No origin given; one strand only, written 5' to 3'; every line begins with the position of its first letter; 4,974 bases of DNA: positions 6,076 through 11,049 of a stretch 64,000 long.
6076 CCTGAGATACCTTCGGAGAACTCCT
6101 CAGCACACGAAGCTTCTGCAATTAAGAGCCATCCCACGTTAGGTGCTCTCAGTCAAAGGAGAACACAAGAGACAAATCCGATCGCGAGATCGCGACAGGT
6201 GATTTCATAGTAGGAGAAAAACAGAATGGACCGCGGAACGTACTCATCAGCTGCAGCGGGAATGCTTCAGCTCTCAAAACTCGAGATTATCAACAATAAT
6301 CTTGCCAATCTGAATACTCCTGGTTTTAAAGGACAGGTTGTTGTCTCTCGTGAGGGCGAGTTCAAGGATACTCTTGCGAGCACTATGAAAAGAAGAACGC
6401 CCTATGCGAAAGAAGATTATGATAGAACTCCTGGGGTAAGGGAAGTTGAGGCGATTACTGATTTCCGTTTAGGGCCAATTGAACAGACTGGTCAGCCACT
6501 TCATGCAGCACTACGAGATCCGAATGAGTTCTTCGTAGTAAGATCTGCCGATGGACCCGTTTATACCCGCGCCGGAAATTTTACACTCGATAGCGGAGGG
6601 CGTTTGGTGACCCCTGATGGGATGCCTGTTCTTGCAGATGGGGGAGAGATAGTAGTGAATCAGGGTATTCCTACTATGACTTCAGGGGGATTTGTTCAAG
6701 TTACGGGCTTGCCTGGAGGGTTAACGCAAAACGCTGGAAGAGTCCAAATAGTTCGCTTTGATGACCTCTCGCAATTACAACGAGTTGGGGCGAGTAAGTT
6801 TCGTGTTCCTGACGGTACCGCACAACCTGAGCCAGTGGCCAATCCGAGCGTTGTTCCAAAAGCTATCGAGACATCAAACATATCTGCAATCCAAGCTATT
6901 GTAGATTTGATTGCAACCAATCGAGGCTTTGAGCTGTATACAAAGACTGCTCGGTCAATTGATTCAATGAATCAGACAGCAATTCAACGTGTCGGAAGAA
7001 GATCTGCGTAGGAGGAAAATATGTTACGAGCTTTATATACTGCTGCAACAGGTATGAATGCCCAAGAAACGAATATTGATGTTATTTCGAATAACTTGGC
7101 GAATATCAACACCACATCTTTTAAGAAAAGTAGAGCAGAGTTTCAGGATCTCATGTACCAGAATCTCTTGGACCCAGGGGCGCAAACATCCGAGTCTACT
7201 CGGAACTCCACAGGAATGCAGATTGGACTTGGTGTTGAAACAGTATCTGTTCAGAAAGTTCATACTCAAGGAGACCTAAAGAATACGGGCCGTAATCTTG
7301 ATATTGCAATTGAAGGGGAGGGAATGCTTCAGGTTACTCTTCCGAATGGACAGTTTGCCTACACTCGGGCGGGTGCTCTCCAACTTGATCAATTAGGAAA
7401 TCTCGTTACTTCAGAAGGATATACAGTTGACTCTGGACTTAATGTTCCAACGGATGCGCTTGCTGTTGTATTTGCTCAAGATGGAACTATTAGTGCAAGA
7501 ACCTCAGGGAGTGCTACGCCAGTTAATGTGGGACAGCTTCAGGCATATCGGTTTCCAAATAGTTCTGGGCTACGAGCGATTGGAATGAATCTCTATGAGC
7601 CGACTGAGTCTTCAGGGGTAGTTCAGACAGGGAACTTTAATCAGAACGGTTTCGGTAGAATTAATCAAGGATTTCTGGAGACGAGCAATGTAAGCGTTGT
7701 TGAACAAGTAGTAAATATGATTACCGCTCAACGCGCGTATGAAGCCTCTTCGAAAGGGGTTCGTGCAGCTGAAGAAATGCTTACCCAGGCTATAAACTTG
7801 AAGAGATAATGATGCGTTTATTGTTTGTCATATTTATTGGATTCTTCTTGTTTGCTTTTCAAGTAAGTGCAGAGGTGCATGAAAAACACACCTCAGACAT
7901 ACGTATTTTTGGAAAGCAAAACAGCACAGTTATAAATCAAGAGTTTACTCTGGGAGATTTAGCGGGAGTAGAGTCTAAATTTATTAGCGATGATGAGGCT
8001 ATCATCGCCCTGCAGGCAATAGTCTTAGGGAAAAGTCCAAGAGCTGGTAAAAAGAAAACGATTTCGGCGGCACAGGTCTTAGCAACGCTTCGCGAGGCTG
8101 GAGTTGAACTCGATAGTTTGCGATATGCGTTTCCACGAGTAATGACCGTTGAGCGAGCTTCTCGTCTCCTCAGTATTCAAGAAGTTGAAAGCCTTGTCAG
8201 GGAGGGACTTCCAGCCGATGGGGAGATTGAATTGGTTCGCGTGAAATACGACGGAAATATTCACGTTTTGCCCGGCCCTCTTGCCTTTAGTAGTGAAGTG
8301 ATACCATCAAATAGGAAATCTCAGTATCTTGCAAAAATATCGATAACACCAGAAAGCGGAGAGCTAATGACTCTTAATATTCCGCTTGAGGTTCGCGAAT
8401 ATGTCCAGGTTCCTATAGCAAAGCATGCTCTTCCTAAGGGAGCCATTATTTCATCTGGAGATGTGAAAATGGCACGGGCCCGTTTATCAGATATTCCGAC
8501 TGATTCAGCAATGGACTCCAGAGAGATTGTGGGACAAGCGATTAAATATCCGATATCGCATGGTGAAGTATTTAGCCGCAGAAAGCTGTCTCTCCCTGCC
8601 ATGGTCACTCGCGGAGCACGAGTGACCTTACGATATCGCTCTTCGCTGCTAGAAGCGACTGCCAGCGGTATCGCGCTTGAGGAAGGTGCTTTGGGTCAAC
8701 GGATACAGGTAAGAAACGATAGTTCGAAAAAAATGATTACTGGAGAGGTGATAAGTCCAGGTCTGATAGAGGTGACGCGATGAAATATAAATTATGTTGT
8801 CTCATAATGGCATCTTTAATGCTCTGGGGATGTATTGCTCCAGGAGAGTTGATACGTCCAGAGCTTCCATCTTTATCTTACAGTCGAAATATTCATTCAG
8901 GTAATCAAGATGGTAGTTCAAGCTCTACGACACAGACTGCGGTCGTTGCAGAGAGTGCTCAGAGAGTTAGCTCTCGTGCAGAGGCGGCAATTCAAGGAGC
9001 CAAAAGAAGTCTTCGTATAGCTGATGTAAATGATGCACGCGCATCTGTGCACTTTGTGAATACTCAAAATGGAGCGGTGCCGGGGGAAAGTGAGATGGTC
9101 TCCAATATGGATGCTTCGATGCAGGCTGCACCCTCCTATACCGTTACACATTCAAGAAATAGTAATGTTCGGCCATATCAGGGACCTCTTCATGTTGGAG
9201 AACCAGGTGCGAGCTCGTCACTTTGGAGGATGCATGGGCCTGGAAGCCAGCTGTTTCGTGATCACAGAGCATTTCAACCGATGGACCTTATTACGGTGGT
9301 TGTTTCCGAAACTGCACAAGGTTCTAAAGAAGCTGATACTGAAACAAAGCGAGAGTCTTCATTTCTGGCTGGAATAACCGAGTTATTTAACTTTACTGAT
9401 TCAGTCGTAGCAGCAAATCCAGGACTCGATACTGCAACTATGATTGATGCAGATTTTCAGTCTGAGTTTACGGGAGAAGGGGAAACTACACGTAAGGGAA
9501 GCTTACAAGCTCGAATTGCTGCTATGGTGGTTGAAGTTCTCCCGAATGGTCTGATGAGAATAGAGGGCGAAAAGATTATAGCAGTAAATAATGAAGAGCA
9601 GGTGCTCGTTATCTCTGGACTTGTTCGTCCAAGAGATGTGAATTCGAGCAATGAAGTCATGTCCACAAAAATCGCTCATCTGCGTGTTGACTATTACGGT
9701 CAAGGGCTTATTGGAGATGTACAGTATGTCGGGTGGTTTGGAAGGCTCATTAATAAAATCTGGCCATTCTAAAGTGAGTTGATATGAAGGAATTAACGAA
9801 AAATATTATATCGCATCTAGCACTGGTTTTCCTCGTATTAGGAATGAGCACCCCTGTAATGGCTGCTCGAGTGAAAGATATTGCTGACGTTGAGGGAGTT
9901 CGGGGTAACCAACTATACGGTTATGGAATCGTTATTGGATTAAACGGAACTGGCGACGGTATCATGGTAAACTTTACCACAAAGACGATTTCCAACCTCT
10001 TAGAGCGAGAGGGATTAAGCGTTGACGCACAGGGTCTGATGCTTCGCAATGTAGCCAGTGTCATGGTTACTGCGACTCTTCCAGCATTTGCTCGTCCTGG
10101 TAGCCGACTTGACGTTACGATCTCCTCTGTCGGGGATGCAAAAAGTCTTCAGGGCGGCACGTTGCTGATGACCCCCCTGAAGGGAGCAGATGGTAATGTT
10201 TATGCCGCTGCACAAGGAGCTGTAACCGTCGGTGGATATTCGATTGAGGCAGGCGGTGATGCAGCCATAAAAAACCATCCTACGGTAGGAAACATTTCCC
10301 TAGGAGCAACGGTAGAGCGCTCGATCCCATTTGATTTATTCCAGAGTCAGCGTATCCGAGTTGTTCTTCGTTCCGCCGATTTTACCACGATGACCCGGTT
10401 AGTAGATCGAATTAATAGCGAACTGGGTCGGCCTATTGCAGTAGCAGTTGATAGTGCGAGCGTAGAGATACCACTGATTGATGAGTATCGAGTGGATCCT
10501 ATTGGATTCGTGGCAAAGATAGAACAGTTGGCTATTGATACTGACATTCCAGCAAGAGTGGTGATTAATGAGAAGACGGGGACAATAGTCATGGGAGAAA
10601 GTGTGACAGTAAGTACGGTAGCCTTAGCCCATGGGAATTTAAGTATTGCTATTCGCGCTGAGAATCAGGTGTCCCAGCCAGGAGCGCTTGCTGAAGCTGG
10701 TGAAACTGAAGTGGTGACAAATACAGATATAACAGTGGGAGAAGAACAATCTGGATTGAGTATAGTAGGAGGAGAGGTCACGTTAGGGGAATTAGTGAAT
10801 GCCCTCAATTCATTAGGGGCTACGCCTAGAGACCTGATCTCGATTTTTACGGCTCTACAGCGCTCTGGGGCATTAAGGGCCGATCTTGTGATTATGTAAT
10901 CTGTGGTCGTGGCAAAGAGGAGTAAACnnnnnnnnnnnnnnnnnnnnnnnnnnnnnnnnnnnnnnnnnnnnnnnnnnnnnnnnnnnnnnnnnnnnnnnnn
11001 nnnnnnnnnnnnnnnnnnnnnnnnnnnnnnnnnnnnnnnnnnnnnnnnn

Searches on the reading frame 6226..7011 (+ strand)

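Call 45: search_protein_families(library=pfam, proteins=[window:6226-7011:+], max_evalue=0.0001)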
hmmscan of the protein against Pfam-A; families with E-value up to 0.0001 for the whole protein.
window:6226-7011:+ (261 aa): 3 families
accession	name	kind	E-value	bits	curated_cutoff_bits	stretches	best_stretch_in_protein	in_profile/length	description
PF22692.1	LlgE_F_G_D1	-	1.2e-10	41.9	27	1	101-149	6-52/64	Flagellar hook protein FlgE/F/G D1 domain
PF06429.18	Flg_bbr_C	-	6.3e-10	38.9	23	1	212-254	3-45/46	Flagellar basal body rod FlgEFG protein C-terminal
PF00460.25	Flg_bb_rod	-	3.9e-07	30.3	20.7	1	11-35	7-31/31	Flagella basal body rod protein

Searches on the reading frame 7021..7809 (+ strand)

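Call 45: search_protein_families(library=pfam, proteins=[window:7021-7809:+], max_evalue=0.0001)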
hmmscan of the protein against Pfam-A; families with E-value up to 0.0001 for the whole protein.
window:7021-7809:+ (262 aa): 3 families
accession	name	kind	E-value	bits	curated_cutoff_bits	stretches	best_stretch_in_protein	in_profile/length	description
PF22692.1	LlgE_F_G_D1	-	9.9e-22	77.3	27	1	96-159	1-64/64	Flagellar hook protein FlgE/F/G D1 domain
PF06429.18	Flg_bbr_C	-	5.9e-19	67.7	23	1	216-260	2-46/46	Flagellar basal body rod FlgEFG protein C-terminal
PF00460.25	Flg_bb_rod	-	1.9e-10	40.9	20.7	1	5-35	1-31/31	Flagella basal body rod protein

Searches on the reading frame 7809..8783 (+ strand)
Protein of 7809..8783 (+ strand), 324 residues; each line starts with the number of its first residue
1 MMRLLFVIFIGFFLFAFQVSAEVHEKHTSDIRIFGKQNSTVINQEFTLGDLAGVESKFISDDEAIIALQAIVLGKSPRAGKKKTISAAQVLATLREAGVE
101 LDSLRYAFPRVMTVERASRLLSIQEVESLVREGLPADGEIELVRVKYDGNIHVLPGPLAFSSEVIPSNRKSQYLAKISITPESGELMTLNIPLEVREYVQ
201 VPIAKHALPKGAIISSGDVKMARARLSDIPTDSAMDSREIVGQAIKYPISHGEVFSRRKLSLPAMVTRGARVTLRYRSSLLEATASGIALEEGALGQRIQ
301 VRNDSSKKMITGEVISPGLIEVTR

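Call 45: search_protein_families(library=pfam, proteins=[window:7809-8783:+], max_evalue=0.0001)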
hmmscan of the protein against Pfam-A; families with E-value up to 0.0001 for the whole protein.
window:7809-8783:+ (324 aa): 2 families
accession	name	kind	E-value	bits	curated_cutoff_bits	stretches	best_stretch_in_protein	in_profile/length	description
PF13144.11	ChapFlgA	-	3.8e-28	98.4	23.8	1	200-322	2-122/122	Chaperone for flagella basal body P-ring formation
PF08666.17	SAF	-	5.3e-05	24.1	21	0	200-256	2-58/63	SAF domain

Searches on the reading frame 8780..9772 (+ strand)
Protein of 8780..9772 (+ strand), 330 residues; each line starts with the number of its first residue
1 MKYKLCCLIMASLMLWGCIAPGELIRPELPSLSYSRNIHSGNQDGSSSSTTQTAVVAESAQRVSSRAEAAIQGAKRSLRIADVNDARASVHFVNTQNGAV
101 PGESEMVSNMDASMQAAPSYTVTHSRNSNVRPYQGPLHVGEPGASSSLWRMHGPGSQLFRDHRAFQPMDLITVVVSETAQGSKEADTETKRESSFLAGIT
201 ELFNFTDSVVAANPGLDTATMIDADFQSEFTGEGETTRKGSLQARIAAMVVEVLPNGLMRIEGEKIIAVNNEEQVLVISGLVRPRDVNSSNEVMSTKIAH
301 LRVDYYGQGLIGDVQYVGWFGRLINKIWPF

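Call 46: search_protein_families(library=pfam, proteins=[window:8780-9772:+], max_evalue=0.0001)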
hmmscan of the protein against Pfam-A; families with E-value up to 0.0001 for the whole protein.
window:8780-9772:+ (330 aa): 1 family
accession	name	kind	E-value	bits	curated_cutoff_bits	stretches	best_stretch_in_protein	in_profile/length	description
PF02107.21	FlgH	-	3.6e-52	176.9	27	1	145-329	4-172/172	Flagellar L-ring protein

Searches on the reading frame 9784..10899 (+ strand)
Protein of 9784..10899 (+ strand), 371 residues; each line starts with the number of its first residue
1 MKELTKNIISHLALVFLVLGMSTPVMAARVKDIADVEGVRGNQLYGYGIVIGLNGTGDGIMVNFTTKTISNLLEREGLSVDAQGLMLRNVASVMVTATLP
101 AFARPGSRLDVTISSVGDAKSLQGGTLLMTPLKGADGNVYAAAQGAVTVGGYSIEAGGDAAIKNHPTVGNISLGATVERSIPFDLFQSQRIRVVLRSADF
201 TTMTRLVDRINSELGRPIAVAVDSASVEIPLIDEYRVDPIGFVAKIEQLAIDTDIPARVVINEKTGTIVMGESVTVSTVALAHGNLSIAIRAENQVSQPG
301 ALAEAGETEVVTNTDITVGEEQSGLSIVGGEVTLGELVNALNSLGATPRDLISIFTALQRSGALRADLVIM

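Call 46: search_protein_families(library=pfam, proteins=[window:9784-10899:+], max_evalue=0.0001)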
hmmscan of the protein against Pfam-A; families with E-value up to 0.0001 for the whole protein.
window:9784-10899:+ (371 aa): 1 family
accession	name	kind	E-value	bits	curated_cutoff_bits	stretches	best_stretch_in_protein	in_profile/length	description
PF02119.21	FlgI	-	8.3e-128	426.5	25.3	1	29-370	1-343/343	Flagellar P-ring protein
